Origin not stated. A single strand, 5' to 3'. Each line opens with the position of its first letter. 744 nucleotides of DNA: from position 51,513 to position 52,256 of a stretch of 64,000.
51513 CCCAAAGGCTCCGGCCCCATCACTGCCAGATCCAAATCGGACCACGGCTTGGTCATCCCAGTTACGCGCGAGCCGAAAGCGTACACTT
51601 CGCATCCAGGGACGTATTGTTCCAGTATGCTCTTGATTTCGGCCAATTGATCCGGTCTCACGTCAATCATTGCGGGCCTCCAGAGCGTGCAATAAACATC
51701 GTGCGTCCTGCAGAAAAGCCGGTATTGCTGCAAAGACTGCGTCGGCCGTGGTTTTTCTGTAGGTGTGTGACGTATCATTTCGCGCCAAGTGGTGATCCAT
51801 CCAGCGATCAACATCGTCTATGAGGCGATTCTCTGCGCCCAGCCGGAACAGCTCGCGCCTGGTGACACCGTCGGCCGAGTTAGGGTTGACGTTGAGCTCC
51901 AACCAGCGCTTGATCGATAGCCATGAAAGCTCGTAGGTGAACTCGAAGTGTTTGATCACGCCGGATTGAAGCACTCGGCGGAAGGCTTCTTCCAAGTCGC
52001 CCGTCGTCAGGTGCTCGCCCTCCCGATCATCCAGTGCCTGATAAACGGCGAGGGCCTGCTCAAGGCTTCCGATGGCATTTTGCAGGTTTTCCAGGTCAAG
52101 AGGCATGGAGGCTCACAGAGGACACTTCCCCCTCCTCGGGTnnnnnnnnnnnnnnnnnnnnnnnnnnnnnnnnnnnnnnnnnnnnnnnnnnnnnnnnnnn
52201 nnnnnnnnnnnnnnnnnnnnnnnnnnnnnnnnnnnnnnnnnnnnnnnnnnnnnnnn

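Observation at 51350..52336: HEPN/MNT toxin-antitoxin pair wedged between a GatC/AtzG-like small subunit gene and its amidase, with start/stop overlap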

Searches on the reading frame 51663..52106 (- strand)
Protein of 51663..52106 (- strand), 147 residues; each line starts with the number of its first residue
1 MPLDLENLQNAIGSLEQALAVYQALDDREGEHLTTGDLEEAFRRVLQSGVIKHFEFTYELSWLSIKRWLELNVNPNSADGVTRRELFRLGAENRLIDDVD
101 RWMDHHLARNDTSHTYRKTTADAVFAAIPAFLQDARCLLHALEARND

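Call 4: search_protein_families(library=pfam, proteins=[window:51663-52106:-], max_evalue=0.01)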
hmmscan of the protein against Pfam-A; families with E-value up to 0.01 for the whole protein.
window:51663-52106:- (147 aa): 1 family
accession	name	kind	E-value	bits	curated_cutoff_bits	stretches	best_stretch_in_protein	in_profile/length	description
PF08780.16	NTase_sub_bind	-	7.1e-33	113.7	31.8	1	4-143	2-125/126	Nucleotidyltransferase substrate binding protein like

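Call 5: search_protein_families(library=ncbifam, proteins=[window:51663-52106:-], max_evalue=10)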
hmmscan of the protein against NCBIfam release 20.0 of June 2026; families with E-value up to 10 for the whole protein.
window:51663-52106:- (147 aa): 2 families
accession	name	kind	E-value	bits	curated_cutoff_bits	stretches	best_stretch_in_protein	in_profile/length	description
TIGR01987.1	HI0074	subfamily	5.8e-19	68.4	55.8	1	42-142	24-121/123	HI0074 family nucleotidyltransferase substrate-binding subunit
NF004597.0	PRK05932.1-4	equivalog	0.026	13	817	2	14-67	245-296/477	RNA polymerase factor sigma-54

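Call 29: find_homologous_proteins(query=window:51663-52106:-, max_evalue=0.00001)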
Query window:51663-52106:- (147 aa): 951 proteins with E <= 0.00001 among 1113 candidates; the best 120 are listed.
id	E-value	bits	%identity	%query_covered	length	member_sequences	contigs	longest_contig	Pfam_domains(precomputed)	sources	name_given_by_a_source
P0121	6.1e-84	297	93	100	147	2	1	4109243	PF08780.17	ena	-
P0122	8.8e-81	287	91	89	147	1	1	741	PF08780.17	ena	-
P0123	8.3e-78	277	88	100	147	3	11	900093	PF08780.17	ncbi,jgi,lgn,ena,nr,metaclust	ncbi:MAG: nucleotidyltransferase substrate binding protein [Chloroflexi bacterium]|nr:nucleotidyltra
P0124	2.0e-77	276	88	100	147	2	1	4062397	PF08780.17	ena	-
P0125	9.8e-63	228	74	100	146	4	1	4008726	PF08780.17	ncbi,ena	-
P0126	7.7e-62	225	80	90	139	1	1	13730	PF08780.17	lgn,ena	-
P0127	3.2e-61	223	73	100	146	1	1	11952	PF08780.17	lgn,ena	-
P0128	1.3e-59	218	71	100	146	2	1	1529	PF08780.17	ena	-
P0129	5.2e-57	210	86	78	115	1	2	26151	PF08780.17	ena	-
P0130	2.9e-56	207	66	89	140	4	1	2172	PF08780.17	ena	-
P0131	4.2e-55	203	66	89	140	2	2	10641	PF08780.17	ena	-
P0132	1.0e-54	202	66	89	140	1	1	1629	PF08780.17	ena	-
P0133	3.3e-54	200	69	100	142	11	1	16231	PF08780.17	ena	-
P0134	3.3e-54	200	65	100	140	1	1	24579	PF08780.17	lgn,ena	-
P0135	5.0e-54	200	68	89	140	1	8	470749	PF08780.17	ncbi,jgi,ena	jgi:nucleotidyltransferase substrate binding protein (TIGR01987 family)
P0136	5.5e-54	200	67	100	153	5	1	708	PF08780.17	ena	-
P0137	6.6e-54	199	66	100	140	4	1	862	PF08780.17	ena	-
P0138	7.0e-54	199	64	89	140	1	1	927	PF08780.17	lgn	-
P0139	8.9e-54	199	66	100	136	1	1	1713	PF08780.17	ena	-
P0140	1.3e-53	198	66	100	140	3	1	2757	PF08780.17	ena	-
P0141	3.4e-53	197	68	100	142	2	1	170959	PF08780.17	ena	-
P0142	5.1e-53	197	70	100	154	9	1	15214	PF08780.17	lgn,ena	-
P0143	5.2e-53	197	65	100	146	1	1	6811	PF08780.17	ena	-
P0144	6.9e-53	196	66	89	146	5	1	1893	PF08780.17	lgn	-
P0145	2.1e-51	191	65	89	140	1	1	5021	PF08780.17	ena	-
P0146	6.9e-51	190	61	89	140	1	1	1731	PF08780.17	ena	-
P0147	1.6e-50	188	66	100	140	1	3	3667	PF08780.17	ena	-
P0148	2.0e-50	188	65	100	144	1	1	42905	PF08780.17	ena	-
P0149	2.1e-50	188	62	89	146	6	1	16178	PF08780.17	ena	-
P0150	6.1e-50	187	64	100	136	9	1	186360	PF08780.17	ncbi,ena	-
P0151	7.7e-50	186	64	100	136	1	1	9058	PF08780.17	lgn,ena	-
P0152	8.6e-50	186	65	100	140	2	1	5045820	PF08780.17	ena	-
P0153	1.1e-49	186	64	100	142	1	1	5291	PF08780.17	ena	-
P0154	1.3e-49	186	65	100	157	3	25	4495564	PF08780.17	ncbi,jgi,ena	jgi:nucleotidyltransferase substrate binding protein (TIGR01987 family)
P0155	1.8e-49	185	63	100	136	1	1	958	PF08780.17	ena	-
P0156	4.9e-49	184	64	100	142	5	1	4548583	PF08780.17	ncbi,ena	-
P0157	6.1e-49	183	62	89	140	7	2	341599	PF08780.17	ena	-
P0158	6.2e-49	183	63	100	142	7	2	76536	PF08780.17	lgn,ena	-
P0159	1.2e-48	182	63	100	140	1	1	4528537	PF08780.17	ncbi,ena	-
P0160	1.6e-48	182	74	76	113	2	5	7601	PF08780.17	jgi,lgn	jgi:nucleotidyltransferase substrate binding protein (TIGR01987 family)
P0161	5.4e-48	180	63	100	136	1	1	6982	PF08780.17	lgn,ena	-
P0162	7.3e-48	180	73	76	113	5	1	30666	PF08780.17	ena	-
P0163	4.2e-47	177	63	100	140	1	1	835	PF08780.17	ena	-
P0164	4.2e-47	177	75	75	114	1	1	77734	PF08780.17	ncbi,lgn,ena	-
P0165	4.3e-47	177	72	76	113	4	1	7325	PF08780.17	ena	-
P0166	7.8e-47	177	63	100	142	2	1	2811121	PF08780.17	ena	-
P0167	1.4e-46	176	60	100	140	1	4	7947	PF08780.17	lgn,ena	-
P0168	2.5e-46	175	59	100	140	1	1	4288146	PF08780.17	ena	-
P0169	3.2e-46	175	60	100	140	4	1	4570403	PF08780.17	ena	-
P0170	6.9e-46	173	60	100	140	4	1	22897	PF08780.17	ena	-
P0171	1.3e-45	173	60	100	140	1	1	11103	PF08780.17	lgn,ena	-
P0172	2.2e-45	172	59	100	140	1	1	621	PF08780.17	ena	-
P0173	1.1e-44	170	59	100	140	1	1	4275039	PF08780.17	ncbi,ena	-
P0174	1.2e-44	169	58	100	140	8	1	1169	PF08780.17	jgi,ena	-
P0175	1.7e-44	169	61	100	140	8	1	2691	PF08780.17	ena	-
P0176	1.9e-44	169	60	100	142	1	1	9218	PF08780.17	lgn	-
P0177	2.2e-44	169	59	100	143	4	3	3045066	PF08780.17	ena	-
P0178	2.8e-44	168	58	100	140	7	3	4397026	PF08780.17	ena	-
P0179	5.5e-44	167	57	100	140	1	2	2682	PF08780.17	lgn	-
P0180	5.5e-44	167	58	100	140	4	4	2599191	PF08780.17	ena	-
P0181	6.2e-44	167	59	100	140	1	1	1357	PF08780.17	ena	-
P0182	1.6e-43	166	70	75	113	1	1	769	PF08780.17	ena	-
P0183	4.1e-43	164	56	100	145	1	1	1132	PF08780.17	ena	-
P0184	6.0e-43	164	67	76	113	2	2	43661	PF08780.17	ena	-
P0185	1.5e-42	163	58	100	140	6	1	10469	PF08780.17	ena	-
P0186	1.5e-42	163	56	100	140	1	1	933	PF08780.17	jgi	-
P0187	1.9e-42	162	69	75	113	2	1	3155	PF08780.17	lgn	-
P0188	3.1e-42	162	56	100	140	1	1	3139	PF08780.17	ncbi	-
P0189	3.2e-42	162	69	75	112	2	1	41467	PF08780.17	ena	-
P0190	3.4e-42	162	58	100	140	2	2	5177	PF08780.17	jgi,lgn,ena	jgi:nucleotidyltransferase substrate binding protein (TIGR01987 family)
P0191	3.8e-42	161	57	100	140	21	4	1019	PF08780.17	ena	-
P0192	7.4e-42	160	55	100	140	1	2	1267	PF08780.17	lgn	-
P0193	8.9e-42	160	58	100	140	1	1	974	PF08780.17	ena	-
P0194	9.8e-42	160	58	100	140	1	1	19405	PF08780.17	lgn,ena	-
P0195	1.0e-41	160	57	100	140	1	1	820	PF08780.17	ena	-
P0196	1.2e-41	160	57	100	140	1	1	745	PF08780.17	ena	-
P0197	1.2e-41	160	56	100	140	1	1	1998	PF08780.17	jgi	jgi:nucleotidyltransferase substrate binding protein (TIGR01987 family)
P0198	1.3e-41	160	58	100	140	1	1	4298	PF08780.17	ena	-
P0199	3.2e-41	158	56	100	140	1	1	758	PF08780.17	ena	-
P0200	4.5e-41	158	55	100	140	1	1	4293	PF08780.17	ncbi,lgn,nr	ncbi:MAG: HI0074 family nucleotidyltransferase substrate-binding subunit [bacterium]|nr:HI0074 famil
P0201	4.8e-41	158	55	100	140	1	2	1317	PF08780.17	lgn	-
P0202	5.4e-41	158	58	100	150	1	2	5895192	PF08780.17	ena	-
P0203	5.6e-41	158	57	100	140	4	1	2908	PF08780.17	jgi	jgi:nucleotidyltransferase substrate binding protein (TIGR01987 family)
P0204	5.7e-41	158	56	100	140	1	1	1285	PF08780.17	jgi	jgi:nucleotidyltransferase substrate binding protein (TIGR01987 family)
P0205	6.1e-41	157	54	100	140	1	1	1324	PF08780.17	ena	-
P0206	6.5e-41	157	57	99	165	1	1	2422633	PF08780.17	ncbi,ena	-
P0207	7.0e-41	157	54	100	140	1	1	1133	PF08780.17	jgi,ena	-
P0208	7.6e-41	157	53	100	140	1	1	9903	PF08780.17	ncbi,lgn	-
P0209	7.8e-41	157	57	100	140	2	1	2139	PF08780.17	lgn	-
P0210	1.1e-40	157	54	100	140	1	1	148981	PF08780.17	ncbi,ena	-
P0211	1.1e-40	157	55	100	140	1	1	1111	PF08780.17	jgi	jgi:nucleotidyltransferase substrate binding protein (TIGR01987 family)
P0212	1.1e-40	157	56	100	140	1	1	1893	PF08780.17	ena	-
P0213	1.2e-40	157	56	100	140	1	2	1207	PF08780.17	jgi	jgi:nucleotidyltransferase substrate binding protein (TIGR01987 family)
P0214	1.2e-40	157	53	100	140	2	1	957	PF08780.17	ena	-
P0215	1.2e-40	156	55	100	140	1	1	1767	PF08780.17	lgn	-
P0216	1.2e-40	156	57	100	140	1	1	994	PF08780.17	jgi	jgi:nucleotidyltransferase substrate binding protein (TIGR01987 family)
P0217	1.3e-40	156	55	99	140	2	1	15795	PF08780.17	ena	-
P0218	1.4e-40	156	56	100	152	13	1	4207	PF08780.17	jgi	jgi:nucleotidyltransferase substrate binding protein (TIGR01987 family)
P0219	1.4e-40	156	56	100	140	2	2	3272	PF08780.17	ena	-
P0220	1.5e-40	156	56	100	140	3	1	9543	PF08780.17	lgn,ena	-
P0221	1.5e-40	156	54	85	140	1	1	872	PF08780.17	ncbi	-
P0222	1.6e-40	156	54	100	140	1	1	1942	PF08780.17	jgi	jgi:nucleotidyltransferase substrate binding protein (TIGR01987 family)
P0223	1.8e-40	156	55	99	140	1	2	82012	PF08780.17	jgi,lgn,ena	-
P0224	1.8e-40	156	56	100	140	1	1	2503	PF08780.17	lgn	-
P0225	1.8e-40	156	56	100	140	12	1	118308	PF08780.17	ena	-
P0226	1.8e-40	156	55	100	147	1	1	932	PF08780.17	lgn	-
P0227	1.8e-40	156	67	75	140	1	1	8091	PF08780.17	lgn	-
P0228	1.9e-40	156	56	100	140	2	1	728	PF08780.17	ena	-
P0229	2.1e-40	156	54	100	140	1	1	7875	PF08780.17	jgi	jgi:nucleotidyltransferase substrate binding protein (TIGR01987 family)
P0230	2.1e-40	156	64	75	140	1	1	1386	PF08780.17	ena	-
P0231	2.2e-40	156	55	100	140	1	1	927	PF08780.17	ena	-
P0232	2.4e-40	156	54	100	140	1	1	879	PF08780.17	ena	-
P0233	2.7e-40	155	56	100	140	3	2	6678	PF08780.17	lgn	-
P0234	2.7e-40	155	54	100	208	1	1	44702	PF08780.17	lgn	-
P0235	2.8e-40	155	56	100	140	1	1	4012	PF08780.17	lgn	-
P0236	2.9e-40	155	64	75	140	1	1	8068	PF08780.17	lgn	-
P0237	3.3e-40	155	57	100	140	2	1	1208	PF08780.17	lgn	-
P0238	3.5e-40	155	56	100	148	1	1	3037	PF08780.17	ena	-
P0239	3.5e-40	155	55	93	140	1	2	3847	PF08780.17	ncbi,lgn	-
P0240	4.0e-40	155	64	75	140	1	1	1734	PF08780.17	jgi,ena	-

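Call 30: find_encoding_contigs(protein=P0202, flank=3500, max_places=2)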
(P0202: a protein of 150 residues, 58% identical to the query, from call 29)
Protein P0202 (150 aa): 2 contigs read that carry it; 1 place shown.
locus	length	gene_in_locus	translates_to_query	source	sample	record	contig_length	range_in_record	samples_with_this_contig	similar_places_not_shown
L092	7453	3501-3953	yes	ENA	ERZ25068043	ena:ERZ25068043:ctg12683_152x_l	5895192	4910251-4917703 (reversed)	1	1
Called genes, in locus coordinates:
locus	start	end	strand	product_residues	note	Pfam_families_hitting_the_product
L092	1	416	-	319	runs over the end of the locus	PF13432:TPR_16 (weak), PF14559:TPR_19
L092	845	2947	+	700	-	PF07676:PD40 (weak), PF26549:Tricorn_N (weak), PF07859:Abhydrolase_3 (faint), PF00561:Abhydrolase_1 (faint), PF12146:Hydrolase_4 (faint), PF20434:BD-FAE (weak), PF00326:Peptidase_S9, PF01738:DLH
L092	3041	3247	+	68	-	PF24718:HTH_73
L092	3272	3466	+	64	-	-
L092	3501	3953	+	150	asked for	PF08780:NTase_sub_bind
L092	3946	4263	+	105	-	PF01909:NTP_transf_2, PF18765:Polbeta (weak)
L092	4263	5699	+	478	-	PF01425:Amidase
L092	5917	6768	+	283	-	PF00106:adh_short, PF13561:adh_short_C2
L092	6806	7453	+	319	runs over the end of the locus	PF00296:Bac_luciferase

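Call 31: find_encoding_contigs(protein=P0210, flank=3500, max_places=2)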
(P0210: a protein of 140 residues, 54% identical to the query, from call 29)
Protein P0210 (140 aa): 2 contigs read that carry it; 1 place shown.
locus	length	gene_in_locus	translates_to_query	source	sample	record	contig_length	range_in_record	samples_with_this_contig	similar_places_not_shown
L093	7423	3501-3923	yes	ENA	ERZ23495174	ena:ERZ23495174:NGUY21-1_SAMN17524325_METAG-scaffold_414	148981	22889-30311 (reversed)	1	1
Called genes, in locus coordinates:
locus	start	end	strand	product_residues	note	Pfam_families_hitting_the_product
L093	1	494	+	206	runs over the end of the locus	PF08534:Redoxin, PF00578:AhpC-TSA, PF13098:Thioredoxin_2, PF00085:Thioredoxin (weak), PF13905:Thioredoxin_8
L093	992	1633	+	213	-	PF09858:DUF2085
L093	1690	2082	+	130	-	PF00528:BPD_transp_1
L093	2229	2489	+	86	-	PF01649:Ribosomal_S20p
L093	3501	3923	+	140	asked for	PF08780:NTase_sub_bind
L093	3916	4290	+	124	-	PF22600:MTPAP-like_central (faint), PF01909:NTP_transf_2, PF18765:Polbeta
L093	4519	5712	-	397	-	PF01168:Ala_racemase_N, PF00842:Ala_racemase_C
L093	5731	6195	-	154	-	-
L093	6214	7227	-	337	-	PF08240:ADH_N (faint), PF00107:ADH_zinc_N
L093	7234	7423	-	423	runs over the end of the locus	PF13187:Fer4_9 (faint), PF00037:Fer4 (faint), PF12838:Fer4_7, PF13183:Fer4_8, PF13237:Fer4_10 (weak), PF13484:Fer4_16, PF13534:Fer4_17, PF02754:CCG, +3 more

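Call 32: find_encoding_contigs(protein=P0178, flank=3500, max_places=3)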
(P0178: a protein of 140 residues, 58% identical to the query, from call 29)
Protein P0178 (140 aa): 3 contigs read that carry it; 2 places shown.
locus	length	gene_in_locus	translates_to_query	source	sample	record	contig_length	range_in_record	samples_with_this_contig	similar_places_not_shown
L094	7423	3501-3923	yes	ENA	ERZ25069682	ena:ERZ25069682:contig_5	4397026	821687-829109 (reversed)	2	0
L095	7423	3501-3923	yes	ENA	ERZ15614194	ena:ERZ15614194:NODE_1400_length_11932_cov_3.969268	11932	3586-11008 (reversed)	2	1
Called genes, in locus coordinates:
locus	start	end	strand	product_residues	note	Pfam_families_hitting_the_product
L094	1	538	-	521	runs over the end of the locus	PF07690:MFS_1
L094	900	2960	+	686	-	PF26550:Tricorn_2nd (faint), PF25174:Beta-prop_THOC3 (faint), PF26549:Tricorn_N, PF00930:DPPIV_N (faint), PF26549:Tricorn_N, PF07676:PD40, PF00326:Peptidase_S9, PF01738:DLH (weak), +1 more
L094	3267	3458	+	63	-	-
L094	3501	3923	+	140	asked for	PF08780:NTase_sub_bind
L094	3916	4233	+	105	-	PF22600:MTPAP-like_central (weak), PF01909:NTP_transf_2, PF18765:Polbeta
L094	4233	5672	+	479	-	PF01425:Amidase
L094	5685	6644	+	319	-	PF13302:Acetyltransf_3 (faint), PF00583:Acetyltransf_1, PF13508:Acetyltransf_7 (weak), PF08445:FR47 (weak)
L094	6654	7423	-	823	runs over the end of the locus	PF13567:DUF4131, PF03772:Competence, PF00753:Lactamase_B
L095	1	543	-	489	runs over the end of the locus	?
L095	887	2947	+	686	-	PF26550:Tricorn_2nd (faint), PF26549:Tricorn_N, PF00930:DPPIV_N (faint), PF26549:Tricorn_N, PF07676:PD40, PF12146:Hydrolase_4 (faint), PF00326:Peptidase_S9, PF01738:DLH (weak)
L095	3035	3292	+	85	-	PF24718:HTH_73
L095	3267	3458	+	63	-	-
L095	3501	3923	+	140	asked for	PF08780:NTase_sub_bind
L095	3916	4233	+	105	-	PF22600:MTPAP-like_central (weak), PF01909:NTP_transf_2, PF18765:Polbeta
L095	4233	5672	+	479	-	PF01425:Amidase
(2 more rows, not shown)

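Call 62: search_protein_families(library=padloc, proteins=[window:51663-52106:-], max_evalue=0.001)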
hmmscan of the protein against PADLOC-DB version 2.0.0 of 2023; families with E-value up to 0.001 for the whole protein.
window:51663-52106:- (147 aa): 0 families
